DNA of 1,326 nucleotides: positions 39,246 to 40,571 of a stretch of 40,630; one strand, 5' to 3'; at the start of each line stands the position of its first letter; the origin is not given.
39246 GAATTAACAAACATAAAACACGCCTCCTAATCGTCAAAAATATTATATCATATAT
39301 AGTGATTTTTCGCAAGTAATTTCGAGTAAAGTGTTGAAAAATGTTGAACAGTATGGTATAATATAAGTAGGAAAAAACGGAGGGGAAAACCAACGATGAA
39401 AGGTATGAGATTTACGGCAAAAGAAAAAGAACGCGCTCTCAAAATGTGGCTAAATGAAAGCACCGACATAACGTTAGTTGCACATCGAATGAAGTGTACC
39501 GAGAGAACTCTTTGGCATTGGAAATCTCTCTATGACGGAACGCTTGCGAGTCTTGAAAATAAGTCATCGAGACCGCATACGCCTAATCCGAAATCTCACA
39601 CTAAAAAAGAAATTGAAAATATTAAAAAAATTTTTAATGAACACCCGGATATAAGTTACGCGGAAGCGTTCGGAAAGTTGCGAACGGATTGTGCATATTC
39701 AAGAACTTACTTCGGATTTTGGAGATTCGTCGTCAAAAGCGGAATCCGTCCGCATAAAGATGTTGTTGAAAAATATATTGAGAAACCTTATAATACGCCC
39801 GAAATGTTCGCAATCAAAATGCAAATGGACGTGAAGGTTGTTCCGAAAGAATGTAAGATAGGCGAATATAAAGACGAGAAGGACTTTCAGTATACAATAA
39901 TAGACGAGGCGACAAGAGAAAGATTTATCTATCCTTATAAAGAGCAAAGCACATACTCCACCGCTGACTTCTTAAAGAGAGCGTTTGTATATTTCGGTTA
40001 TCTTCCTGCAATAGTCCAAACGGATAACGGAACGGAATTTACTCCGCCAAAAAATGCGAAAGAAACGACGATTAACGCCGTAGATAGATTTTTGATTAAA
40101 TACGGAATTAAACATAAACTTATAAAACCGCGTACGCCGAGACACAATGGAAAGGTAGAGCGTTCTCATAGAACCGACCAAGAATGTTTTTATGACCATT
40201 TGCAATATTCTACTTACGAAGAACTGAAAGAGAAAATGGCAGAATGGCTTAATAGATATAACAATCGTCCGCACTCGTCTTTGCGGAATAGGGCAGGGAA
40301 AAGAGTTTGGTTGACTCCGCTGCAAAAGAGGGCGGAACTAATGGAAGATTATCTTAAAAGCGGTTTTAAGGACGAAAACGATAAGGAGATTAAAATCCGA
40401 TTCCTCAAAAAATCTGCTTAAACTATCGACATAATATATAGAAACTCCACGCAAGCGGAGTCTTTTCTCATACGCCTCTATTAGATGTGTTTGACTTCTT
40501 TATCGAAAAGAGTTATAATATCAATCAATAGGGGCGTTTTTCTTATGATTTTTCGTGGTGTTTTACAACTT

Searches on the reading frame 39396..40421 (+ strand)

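Call 9: search_protein_families(library=phrogs, proteins=[window:39396-40421:+], max_evalue=0.001)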
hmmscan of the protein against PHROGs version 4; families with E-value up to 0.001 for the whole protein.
window:39396-40421:+ (341 aa): 6 families
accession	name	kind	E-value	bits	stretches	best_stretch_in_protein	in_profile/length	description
phrog_8463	-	integration and excision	3.8e-29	102.8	1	5-328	6-324/380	transposase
phrog_956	-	integration and excision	2.1e-17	64.3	1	163-299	62-192/436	transposase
phrog_310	-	integration and excision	1.6e-16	61.3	1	166-317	304-466/696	transposase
phrog_157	-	integration and excision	3.3e-16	60.4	1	165-299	351-478/580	transposase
phrog_1157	-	integration and excision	1.1e-13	52.3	1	172-303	158-293/422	transposase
phrog_4410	-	unknown function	1.9e-05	25.5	1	166-310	28-153/163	-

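Call 18: search_protein_families(library=ncbifam, proteins=[window:39396-40421:+], max_evalue=0.1)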
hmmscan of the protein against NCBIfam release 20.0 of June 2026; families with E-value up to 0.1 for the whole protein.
window:39396-40421:+ (341 aa): 5 families
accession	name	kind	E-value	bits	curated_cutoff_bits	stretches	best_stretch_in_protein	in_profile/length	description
NF033577.2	transpos_IS481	equivalog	2.8e-50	171.4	224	1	11-299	2-278/284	IS481 family transposase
NF033516.0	transpos_IS3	equivalog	7.7e-19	68.2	160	2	167-299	237-363/369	IS3 family transposase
NF033546.1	transpos_IS21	equivalog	4.1e-17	62.6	160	1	174-299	148-277/294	IS21 family transposase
NF033545.0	transpos_IS630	equivalog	1.8e-08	34.2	100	1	14-172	4-152/299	IS630 family transposase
NF033594.2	transpos_ISNCY_2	equivalog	1.3e-06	27.8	250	1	16-295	4-284/368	ISNCY family transposase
